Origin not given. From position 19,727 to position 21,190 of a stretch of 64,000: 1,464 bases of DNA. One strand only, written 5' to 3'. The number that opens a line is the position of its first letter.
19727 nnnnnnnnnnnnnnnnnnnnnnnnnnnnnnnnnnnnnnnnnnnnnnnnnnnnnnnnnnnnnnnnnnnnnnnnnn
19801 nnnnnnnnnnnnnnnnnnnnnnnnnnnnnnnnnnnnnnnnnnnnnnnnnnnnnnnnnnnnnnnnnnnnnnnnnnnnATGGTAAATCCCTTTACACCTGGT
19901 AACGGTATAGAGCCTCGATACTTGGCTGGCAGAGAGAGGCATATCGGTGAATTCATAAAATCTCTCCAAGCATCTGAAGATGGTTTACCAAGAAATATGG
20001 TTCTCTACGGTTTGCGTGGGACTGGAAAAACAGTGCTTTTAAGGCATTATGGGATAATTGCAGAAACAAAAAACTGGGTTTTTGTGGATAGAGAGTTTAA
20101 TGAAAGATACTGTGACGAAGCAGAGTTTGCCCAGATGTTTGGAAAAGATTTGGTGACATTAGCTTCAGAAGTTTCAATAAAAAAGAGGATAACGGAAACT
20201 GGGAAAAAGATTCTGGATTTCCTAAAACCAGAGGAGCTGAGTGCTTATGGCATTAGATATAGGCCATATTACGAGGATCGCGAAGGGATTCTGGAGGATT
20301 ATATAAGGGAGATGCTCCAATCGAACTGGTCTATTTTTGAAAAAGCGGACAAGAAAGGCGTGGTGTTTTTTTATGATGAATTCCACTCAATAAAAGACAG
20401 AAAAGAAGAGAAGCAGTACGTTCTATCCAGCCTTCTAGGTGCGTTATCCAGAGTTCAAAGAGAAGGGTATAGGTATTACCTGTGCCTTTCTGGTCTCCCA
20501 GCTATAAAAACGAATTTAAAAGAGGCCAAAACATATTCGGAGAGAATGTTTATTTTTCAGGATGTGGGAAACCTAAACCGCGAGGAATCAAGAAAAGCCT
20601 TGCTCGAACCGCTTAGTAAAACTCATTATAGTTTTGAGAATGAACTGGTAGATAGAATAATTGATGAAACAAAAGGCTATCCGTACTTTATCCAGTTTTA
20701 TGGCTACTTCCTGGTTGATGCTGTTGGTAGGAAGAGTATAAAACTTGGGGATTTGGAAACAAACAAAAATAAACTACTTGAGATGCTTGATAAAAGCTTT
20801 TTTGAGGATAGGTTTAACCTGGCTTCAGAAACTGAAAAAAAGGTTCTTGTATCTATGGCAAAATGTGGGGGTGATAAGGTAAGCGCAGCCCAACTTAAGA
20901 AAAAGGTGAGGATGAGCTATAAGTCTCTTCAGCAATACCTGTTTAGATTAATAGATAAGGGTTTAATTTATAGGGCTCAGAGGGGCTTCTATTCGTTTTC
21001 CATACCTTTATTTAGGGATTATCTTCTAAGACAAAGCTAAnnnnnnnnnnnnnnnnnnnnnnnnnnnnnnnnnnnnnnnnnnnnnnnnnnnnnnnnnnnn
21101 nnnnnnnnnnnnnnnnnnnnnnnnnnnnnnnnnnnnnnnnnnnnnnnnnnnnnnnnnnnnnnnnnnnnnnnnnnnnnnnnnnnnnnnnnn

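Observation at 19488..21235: Putative 1.65-kb integrated mini-element at the elp3 3-prime end: 20-bp direct repeats, replacement gene end, archaeal ATPase cargo, flanking palindromes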

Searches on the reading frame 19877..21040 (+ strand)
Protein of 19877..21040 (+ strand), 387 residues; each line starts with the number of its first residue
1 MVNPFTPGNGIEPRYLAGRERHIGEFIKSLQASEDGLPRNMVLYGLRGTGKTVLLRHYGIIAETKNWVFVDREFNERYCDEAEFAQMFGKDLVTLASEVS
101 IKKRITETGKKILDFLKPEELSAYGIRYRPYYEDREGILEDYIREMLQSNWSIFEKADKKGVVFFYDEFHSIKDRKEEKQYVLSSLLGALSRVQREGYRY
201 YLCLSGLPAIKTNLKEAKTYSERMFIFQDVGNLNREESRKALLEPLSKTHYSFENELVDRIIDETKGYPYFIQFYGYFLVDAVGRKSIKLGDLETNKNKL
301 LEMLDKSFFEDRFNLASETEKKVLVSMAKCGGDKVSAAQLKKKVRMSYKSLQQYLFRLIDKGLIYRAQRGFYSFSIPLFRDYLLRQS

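Call 7: search_protein_families(library=pfam, proteins=[window:19877-21040:+], max_evalue=0.01)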
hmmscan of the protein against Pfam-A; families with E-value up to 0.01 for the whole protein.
window:19877-21040:+ (387 aa): 9 families
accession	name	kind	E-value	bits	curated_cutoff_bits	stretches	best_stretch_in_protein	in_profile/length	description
PF13191.12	AAA_16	-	5.4e-11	43.7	32.6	1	16-191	2-160/167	AAA ATPase domain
PF20703.3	nSTAND1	-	2e-06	28.1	27.1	1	15-269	15-223/379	Novel STAND NTPase 1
PF00004.35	AAA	-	3.7e-06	27.9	21.2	1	41-196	1-98/131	ATPase family associated with various cellular activities (AAA)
PF14947.12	HTH_45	-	0.00012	22.5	25.5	1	334-368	19-53/77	Winged helix-turn-helix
PF10236.15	DAP3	-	0.00025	20.8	23.1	1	27-70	11-55/311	Mitochondrial ribosomal death-associated protein 3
PF01637.24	ATPase_2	-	0.00086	19.6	33.2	1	34-270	16-220/225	ATPase domain predominantly from Archaea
PF24389.1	ORC-CDC6-like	-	0.0011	18.3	27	1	36-58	30-52/571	ORC-CDC6-like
PF06745.19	ATPase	-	0.0026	17.6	26.6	0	34-101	13-83/231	KaiC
PF13173.12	AAA_14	-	0.0089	16.5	27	0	40-74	4-39/129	AAA domain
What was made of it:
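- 19877..21040 (+): Cargo gene: a 387-aa AAA+ ATPase with a C-terminal winged helix and an Orc1/Cdc6-like fold. Pfam AAA_16 at 5.4e-11 (call 7).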

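Call 14: find_encoding_contigs(protein=window:19877-21040:+, flank=10000, max_places=6)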
Protein window:19877-21040:+ (387 aa): 1 contig read that carries it; 1 place shown.
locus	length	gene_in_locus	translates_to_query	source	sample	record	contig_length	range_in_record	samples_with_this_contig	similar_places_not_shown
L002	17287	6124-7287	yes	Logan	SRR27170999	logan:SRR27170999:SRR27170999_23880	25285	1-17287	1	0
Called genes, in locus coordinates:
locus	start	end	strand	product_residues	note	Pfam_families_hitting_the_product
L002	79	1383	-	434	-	PF00709:Adenylsucc_synt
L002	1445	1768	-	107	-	-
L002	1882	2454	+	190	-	PF01135:PCMT, PF08704:GCD14, PF05175:MTS (weak), PF08241:Methyltransf_11 (weak), PF13649:Methyltransf_25 (weak), PF13847:Methyltransf_31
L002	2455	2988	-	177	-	PF10469:AKAP7_NLS, PF22547:2H-SAK (weak), PF02834:LigT_PEase, PF13563:2_5_RNA_ligase2, PF02834:LigT_PEase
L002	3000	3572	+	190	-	PF13207:AAA_17 (weak)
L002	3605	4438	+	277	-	-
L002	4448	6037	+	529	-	PF23613:ELP3_N, PF04055:Radical_SAM, PF16199:Radical_SAM_C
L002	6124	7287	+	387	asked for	PF20703:nSTAND1 (weak), PF13191:AAA_16, PF00004:AAA (faint)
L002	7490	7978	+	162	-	-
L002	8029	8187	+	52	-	-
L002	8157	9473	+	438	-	PF18195:GatD_N, PF00710:Asparaginase, PF17763:Asparaginase_C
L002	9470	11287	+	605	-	PF02934:GatB_N, PF02938:GAD, PF02637:GatB_Yqey (weak)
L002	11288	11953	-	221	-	PF00215:OMPdecase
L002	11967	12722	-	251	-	PF01145:Band_7, PF13421:Band_7_1 (weak)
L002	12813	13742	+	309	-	-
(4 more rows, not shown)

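Call 16: find_homologous_proteins(query=window:19877-21040:+, max_evalue=0.001)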
Query window:19877-21040:+ (387 aa): 3289 proteins with E <= 0.001 among 8000 candidates; the best 120 are listed.
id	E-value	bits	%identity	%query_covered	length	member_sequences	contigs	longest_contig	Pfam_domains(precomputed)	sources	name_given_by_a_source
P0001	9.4e-255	862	100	100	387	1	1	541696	PF00004.36,PF20703.4,PF13191.13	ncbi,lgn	ncbi:MAG: AAA family ATPase [Candidatus Micrarchaeia archaeon]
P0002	6.1e-184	629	72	100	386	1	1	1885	PF20703.4,PF13191.13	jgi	-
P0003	4.2e-182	623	70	100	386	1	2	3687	PF00004.36,PF20703.4,PF13191.13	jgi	jgi:hypothetical protein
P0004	7.8e-178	609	68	100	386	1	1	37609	PF13191.13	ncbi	-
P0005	7.1e-174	596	65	100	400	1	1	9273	PF10236.16,PF13191.13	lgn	-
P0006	7.5e-174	596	66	100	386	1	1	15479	PF20703.4,PF01637.25,PF13191.13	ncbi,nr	ncbi:MAG: ATP-binding protein [Candidatus Diapherotrites archaeon]|nr:ATP-binding protein [Candidatu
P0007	6.1e-170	583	66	100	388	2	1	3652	PF13191.13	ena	-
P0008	1.7e-163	562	64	100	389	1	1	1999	PF20703.4,PF13191.13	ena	-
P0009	2.0e-160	552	62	100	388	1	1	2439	PF13191.13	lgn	-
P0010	1.8e-153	529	59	100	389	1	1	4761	PF01637.25,PF13191.13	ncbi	-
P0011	2.8e-150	519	58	100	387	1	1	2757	PF13191.13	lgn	-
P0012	7.6e-149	514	61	97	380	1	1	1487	PF01637.25,PF13191.13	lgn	-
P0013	1.7e-148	513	58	100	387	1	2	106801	PF10923.15,PF01637.25,PF13191.13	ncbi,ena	ncbi:MAG: ATP-binding protein [Candidatus Micrarchaeota archaeon]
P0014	1.1e-147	510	58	99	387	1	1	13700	PF10923.15,PF20703.4,PF13191.13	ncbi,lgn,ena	-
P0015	1.5e-145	503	57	99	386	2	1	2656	PF13191.13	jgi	-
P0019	1.2e-141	490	55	99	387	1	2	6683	PF12802.14,PF01637.25,PF13191.13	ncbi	ncbi:MAG: AAA family ATPase [Rhabdochlamydiaceae bacterium]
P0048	1.5e-133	464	52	100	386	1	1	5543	PF01637.25,PF13191.13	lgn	-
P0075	6.3e-108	379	49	94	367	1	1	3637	PF01637.25,PF13191.13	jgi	-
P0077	1.5e-97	345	45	100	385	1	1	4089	PF13173.13,PF13401.13,PF10236.16,PF01637.25,PF13191.13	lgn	-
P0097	8.5e-89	316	39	99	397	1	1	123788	PF01637.25,PF13191.13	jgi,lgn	jgi:hypothetical protein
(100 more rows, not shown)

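Call 21: find_encoding_contigs(protein=P0004, flank=6000, max_places=3)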
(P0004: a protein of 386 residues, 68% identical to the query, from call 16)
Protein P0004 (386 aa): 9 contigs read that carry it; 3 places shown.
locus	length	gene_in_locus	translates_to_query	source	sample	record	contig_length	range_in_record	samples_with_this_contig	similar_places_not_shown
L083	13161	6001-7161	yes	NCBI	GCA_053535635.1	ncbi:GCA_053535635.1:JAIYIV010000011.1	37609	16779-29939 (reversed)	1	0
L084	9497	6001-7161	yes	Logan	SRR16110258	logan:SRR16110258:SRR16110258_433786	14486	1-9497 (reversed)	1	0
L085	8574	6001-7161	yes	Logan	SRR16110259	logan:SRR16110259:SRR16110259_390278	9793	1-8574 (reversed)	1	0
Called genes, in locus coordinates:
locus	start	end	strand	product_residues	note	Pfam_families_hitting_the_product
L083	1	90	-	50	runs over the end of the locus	-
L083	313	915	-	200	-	PF01161:PBP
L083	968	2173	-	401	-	-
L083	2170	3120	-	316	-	PF08281:Sigma70_r4_2 (faint)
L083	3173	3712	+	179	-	PF28549:NDPSase_N, PF00293:NUDIX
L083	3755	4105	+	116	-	-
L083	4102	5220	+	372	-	PF00202:Aminotran_3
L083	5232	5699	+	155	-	PF03073:TspO_MBR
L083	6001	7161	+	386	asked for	PF13191:AAA_16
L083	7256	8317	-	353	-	PF01411:tRNA-synt_2c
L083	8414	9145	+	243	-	PF01978:TrmB, PF09339:HTH_IclR (weak)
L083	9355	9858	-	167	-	PF13482:RNase_H_2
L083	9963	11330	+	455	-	-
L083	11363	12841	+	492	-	-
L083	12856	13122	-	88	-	PF18898:DUF5654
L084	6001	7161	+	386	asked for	PF13191:AAA_16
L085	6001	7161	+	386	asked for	PF13191:AAA_16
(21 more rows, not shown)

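Call 22: find_encoding_contigs(protein=P0006, flank=6000, max_places=3)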
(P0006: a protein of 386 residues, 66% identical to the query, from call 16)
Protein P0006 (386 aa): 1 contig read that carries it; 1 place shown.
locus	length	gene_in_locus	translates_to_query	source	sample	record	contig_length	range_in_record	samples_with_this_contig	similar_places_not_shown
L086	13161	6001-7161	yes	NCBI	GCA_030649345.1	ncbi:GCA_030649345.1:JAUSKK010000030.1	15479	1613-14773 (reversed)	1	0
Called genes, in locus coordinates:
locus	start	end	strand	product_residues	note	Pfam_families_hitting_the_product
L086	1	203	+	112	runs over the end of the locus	PF04956:TrbC, PF18895:T4SS_pilin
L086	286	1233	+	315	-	-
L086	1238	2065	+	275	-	PF12666:PrgI, PF26593:TraC-like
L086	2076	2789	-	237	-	-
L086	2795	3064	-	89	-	-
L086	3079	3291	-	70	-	-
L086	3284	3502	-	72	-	-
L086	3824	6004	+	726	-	PF01935:DUF87, PF19044:P-loop_TraG, PF12846:AAA_10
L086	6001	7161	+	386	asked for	PF20703:nSTAND1 (weak), PF01637:ATPase_2 (weak), PF13191:AAA_16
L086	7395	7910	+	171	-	PF01978:TrmB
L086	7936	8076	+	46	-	PF24434:DUF7557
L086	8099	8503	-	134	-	-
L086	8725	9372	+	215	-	PF08843:AbiEii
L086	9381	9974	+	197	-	-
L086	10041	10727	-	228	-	PF02358:Trehalose_PPase, PF08282:Hydrolase_3 (faint)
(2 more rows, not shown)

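Call 23: find_encoding_contigs(protein=P0005, flank=6000, max_places=3)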
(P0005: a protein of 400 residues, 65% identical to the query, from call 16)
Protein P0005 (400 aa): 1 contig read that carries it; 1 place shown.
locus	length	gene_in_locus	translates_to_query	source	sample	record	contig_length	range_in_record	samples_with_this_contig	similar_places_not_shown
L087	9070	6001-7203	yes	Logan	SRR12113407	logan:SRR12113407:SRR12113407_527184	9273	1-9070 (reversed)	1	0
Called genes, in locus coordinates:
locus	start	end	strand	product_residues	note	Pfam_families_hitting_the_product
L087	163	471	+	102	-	PF04956:TrbC (weak), PF18895:T4SS_pilin (weak)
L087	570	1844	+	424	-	-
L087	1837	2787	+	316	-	-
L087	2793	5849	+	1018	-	PF26593:TraC-like, PF01935:DUF87, PF19044:P-loop_TraG, PF12846:AAA_10 (weak)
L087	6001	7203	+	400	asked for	PF10236:DAP3 (weak), PF13191:AAA_16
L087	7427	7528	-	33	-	-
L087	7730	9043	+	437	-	PF04326:SLFN_AlbA_2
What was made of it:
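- Close homologs of the ATPase lie next to T4SS-like genes (calls 22, 23).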

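Call 24: find_encoding_contigs(protein=P0013, flank=6000, max_places=3)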
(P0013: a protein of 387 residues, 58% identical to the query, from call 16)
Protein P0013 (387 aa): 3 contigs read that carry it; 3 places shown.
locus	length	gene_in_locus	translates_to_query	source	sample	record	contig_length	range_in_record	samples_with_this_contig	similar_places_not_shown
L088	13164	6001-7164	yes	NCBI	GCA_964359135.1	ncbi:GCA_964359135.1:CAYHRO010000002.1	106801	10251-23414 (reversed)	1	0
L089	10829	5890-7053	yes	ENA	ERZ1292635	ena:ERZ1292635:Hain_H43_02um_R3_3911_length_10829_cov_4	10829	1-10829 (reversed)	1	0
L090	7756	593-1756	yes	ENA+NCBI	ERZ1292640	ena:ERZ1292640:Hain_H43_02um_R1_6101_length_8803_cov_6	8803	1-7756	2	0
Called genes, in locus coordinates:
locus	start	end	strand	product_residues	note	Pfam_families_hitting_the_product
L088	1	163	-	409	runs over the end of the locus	PF00999:Na_H_Exchanger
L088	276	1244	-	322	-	PF03144:GTP_EFTU_D2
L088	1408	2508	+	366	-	-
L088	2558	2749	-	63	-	-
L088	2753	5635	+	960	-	-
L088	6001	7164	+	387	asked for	PF10923:BrxC_BrxD (faint), PF01637:ATPase_2 (weak), PF13191:AAA_16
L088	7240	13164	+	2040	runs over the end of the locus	PF05048:NosD, PF13229:Beta_helix, PF05048:NosD, PF13385:Laminin_G_3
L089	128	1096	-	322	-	PF03144:GTP_EFTU_D2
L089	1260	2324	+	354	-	-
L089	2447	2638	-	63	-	-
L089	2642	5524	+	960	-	-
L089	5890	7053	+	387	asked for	PF10923:BrxC_BrxD (faint), PF01637:ATPase_2 (weak), PF13191:AAA_16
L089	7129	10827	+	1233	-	?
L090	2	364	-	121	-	?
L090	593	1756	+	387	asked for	PF10923:BrxC_BrxD (faint), PF01637:ATPase_2 (weak), PF13191:AAA_16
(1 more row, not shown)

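Call 30: search_protein_families(library=padloc, proteins=[window:19877-21040:+], max_evalue=0.01)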
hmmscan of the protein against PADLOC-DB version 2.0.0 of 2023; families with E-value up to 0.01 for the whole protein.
window:19877-21040:+ (387 aa): 6 families
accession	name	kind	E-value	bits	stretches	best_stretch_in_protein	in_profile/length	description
PDLC02196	IetA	-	3.8e-05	21.3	0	29-56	113-140/374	-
PDLC02232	AbiEi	-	0.001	17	1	321-375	7-61/177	AbiEi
PDLC02267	AbiEi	-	0.0016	16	1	317-378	3-63/252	AbiEi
PDLC02226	AbiEi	-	0.0023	15.8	0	347-373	30-56/202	AbiEi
PDLC02235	AbiEi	-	0.0047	14.6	0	334-375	22-63/240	AbiEi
PDLC02266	AbiEi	-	0.0095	13.3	0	329-373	12-56/258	AbiEi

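Call 31: search_protein_families(library=ncbifam, proteins=[window:19877-21040:+], max_evalue=0.01)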
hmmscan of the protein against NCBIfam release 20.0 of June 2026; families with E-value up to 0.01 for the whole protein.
window:19877-21040:+ (387 aa): 7 families
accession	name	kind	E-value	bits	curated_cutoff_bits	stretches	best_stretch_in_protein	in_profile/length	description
TIGR03903.1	TOMM_kin_cyc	equivalog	4.8e-06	24.7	705.75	1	230-381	690-840/1267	TOMM system kinase/cyclase fusion protein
TIGR02928.1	TIGR02928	subfamily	2e-05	23.6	181.3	1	13-58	14-60/366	orc1/cdc6 family replication initiation protein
NF053610.1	Sso10a_fam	subfamily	0.00042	20.3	60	1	335-370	18-53/64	Sso10a family chromatin protein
NF047389.1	ATPase_Sll1717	subfamily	0.0014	17.8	75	0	38-61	29-52/454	P-loop ATPase, Sll1717 family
NF040939.2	trans_reg_lrs14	equivalog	0.0017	18.4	90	1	317-368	20-70/103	Lrs14 family HTH-type transcriptional regulator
NF053660.1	ORF80_fam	equivalog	0.0036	17.2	95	0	320-368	4-50/70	ORF80 family leucine zipper DNA-binding protein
NF042959.1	IteA_antiphage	equivalog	0.0042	16.3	510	0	28-57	115-144/367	anti-phage ATPase IteA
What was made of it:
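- On Orc1/Cdc6 replication initiators: 23.6 bits against a cut-off of 181.3, over the P-loop region only (call 31).
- On IS-like transposon: No transposase domain (calls 7, 30, 31).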

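Call 36: find_encoding_contigs(protein=P0003, flank=4000, max_places=3)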
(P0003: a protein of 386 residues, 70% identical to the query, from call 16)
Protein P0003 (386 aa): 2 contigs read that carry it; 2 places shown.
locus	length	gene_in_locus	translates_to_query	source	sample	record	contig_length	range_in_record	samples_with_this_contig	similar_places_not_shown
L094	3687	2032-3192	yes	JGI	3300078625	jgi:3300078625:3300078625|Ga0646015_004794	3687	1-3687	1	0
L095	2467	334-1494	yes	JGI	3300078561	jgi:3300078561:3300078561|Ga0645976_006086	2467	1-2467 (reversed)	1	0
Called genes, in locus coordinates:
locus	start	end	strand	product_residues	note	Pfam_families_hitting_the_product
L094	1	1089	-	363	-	?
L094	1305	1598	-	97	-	-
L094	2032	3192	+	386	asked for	PF20703:nSTAND1 (weak), PF13191:AAA_16, PF00004:AAA (faint)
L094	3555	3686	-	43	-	?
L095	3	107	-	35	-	?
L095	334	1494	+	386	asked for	PF20703:nSTAND1 (weak), PF13191:AAA_16, PF00004:AAA (faint)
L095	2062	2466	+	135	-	?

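Call 37: find_encoding_contigs(protein=P0002, flank=4000, max_places=3)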
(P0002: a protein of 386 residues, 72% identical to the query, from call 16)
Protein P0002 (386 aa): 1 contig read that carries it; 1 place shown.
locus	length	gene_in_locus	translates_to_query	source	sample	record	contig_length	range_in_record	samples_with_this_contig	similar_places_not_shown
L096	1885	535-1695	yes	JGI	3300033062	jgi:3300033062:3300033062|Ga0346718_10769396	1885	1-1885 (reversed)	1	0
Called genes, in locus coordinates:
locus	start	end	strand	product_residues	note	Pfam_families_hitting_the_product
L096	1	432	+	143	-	?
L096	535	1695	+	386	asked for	PF20703:nSTAND1 (faint), PF13191:AAA_16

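Call 40: search_dna_similar(query=window:19877-21040:+, collection=plasmids, mode=protein, max_rows=15)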
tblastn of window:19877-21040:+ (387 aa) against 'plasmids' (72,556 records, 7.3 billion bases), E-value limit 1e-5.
Records with a match: 109; places in all: 129; records where one place covers at least 80% of the query: 98.
Best place of each record, by identity: <60% 109.
By first word of the organism name: Rhodococcus 26; Arthrobacter 11; Clavibacter 9; Sphingobium 8; Paenarthrobacter 6; Pseudarthrobacter 3; Cellulosimicrobium 2; Azospirillum 2; Sphingomonas 2; Curtobacterium 2; and 32 more.
By predicted mobility (MOB-suite, as given by PLSDB): non-mobilizable 51; mobilizable 33; conjugative 25.
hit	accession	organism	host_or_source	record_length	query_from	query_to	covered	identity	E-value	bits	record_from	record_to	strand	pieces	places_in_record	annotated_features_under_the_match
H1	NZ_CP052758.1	Cellulosimicrobium protaetiae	wax moth,wax moth larvae ...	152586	1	386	100%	30.4%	1e-40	160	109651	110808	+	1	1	ATP-binding protein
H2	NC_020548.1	Azoarcus sp. KH32C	-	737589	3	385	99%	30.6%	4e-39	155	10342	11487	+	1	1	ATP-binding protein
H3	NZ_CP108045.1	Rhodococcus sp. NBC_00294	-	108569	2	386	99%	30.1%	1e-44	172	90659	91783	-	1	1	ATP-binding protein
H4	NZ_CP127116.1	Paenarthrobacter sp. R1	cell culture,sediment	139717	2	385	99%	29.5%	6e-38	152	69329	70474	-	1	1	ATP-binding protein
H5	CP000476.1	Paenarthrobacter aurescens TC1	-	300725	2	385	99%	29.5%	9e-38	152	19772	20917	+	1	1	conserved hypothetical protein | hypothetical protein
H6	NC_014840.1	Pantoea sp. At-9b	-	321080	1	385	99%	29.4%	1e-41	163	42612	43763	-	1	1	ATP-binding protein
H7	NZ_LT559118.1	Nonomuraea gerenzanensis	-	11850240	3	386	99%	29.3%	4e-40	159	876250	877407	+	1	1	none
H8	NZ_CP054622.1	Azospirillum oryzae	cell culture,soil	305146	3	385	99%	29.3%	5e-34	141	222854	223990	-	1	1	ATP-binding protein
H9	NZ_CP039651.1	Azospirillum sp. TSA2s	Soil,rice paddy soil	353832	3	385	99%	29.3%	5e-34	141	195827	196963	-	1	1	ATP-binding protein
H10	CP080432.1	Sphingomonas sp. DS-9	-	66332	3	385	99%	29.3%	1e-36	149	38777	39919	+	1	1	record has no annotation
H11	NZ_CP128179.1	Sphingobium baderi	mixed culture,activated sludge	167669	3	385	99%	29.3%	1e-36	149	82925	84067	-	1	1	AAA family ATPase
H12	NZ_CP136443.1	Paenarthrobacter sp. AT5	atrazine-producing pesticide factory ...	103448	2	385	99%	29.2%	6e-40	158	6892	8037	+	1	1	ATP-binding protein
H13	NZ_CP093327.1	Arthrobacter sulfonylureivorans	whole organism,grassland soil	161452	2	387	100%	29.0%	2e-42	165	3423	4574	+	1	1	ATP-binding protein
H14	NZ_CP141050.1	Microvirga lotononidis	-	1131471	2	385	99%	29.1%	2e-37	151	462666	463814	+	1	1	none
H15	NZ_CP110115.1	Arthrobacter sp. YA7-1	Solanum lycopersicum,Tomato (Solanum ...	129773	3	385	99%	29.1%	1e-37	151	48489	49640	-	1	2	ATP-binding protein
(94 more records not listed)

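Call 41: search_dna_similar(query=window:19877-21040:+, collection=phages, mode=protein, max_rows=15)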
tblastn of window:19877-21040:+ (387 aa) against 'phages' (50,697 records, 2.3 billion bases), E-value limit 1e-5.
Records with a match: 1; places in all: 1; records where one place covers at least 80% of the query: 1.
Best place of each record, by identity: <60% 1.
By first word of the organism name: Bacteriophage 1.
By host as written in the record: - 1.
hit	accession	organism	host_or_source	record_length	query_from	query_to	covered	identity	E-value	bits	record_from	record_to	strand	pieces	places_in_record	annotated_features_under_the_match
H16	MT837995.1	Bacteriophage sp.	human fecal samples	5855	3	383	98%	27.7%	4e-31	130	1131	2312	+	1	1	record has no annotation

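Call 42: find_related_loci(query=window:19877-21040:+, collection=viral_contigs, flank=6000)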
Query window:19877-21040:+ (387 aa) in viral_contigs; peptide patterns used: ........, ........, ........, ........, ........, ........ (x = any residue, [..] = any of these).
3 stretches matched a pattern, but none encodes a relative of the query by tblastn (E <= 1e-3).

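Call 43: get_annotated_region(hit=H13, flank=5000)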
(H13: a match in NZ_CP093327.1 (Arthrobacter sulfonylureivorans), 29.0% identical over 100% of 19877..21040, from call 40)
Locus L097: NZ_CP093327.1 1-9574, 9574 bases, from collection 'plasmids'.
description: Arthrobacter sulfonylureivorans strain S4-C24 plasmid p1, complete sequence
organism: Arthrobacter sulfonylureivorans (NCBI taxid 2486855)
taxonomy: Bacteria; Actinomycetota; Actinomycetes; Micrococcales; Micrococcaceae; Arthrobacter; Arthrobacter sulfonylureivorans
host: -; source: whole organism,grassland soil; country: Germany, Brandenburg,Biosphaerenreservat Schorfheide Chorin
typing (MOB-suite, as given by PLSDB): conjugative; relaxase MOBP; mating-pair formation MPF_T
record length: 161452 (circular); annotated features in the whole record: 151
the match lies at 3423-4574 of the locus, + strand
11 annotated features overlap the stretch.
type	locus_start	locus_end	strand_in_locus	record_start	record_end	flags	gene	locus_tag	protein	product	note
CDS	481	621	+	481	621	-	-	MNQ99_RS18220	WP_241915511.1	hypothetical protein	-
CDS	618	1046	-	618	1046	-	-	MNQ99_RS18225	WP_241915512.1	hypothetical protein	-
CDS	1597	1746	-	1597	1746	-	-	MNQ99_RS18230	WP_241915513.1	hypothetical protein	-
CDS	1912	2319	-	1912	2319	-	-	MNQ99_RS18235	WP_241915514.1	hypothetical protein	-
CDS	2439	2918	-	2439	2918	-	-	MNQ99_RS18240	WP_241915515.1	HNH endonuclease family protein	-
CDS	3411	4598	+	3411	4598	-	-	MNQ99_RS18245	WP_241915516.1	ATP-binding protein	-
CDS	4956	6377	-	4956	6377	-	-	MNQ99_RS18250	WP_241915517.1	MFS transporter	GO:0055085 - transmembrane transport [Evidence IEA]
CDS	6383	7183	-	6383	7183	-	-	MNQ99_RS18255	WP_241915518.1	inositol monophosphatase family protein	-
CDS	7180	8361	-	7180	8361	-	-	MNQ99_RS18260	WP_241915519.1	alpha-D-ribose 1-methylphosphonate 5-triphosphate diphosphatase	-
CDS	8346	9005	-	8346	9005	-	-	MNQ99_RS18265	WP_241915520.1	ATP-binding cassette domain-containing protein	-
CDS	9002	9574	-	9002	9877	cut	-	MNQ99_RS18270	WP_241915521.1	ATP-binding cassette domain-containing protein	-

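Call 44: get_annotated_region(hit=H3, flank=5000)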
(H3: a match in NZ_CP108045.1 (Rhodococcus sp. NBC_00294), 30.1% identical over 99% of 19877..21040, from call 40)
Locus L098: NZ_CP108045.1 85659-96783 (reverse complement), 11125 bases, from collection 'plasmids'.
description: Rhodococcus sp. NBC_00294 plasmid unnamed2, complete sequence
organism: Rhodococcus sp. NBC_00294 (NCBI taxid 2976004)
taxonomy: Bacteria; Actinomycetota; Actinomycetes; Mycobacteriales; Nocardiaceae; Rhodococcus; Rhodococcus sp. NBC 00294
host: -; source: -; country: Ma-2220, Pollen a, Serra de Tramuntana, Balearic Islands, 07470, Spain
typing (MOB-suite, as given by PLSDB): non-mobilizable
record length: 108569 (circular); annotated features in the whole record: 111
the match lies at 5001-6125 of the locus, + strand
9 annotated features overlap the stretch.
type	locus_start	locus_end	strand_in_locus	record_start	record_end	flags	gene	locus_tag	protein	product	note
CDS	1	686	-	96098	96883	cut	-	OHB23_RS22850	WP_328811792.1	GAF and ANTAR domain-containing protein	-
CDS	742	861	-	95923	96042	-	-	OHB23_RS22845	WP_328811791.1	ANTAR domain-containing protein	-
CDS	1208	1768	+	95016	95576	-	-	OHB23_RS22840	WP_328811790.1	hypothetical protein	-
CDS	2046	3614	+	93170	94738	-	-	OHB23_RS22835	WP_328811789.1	hypothetical protein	-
CDS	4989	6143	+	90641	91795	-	-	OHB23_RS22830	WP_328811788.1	ATP-binding protein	-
CDS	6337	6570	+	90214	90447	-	-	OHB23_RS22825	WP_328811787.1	DUF2188 domain-containing protein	-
CDS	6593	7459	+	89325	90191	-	-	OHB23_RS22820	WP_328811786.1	hypothetical protein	-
CDS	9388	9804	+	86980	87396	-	-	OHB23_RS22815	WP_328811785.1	hypothetical protein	-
CDS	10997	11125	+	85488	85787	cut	-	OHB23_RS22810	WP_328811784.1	hypothetical protein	-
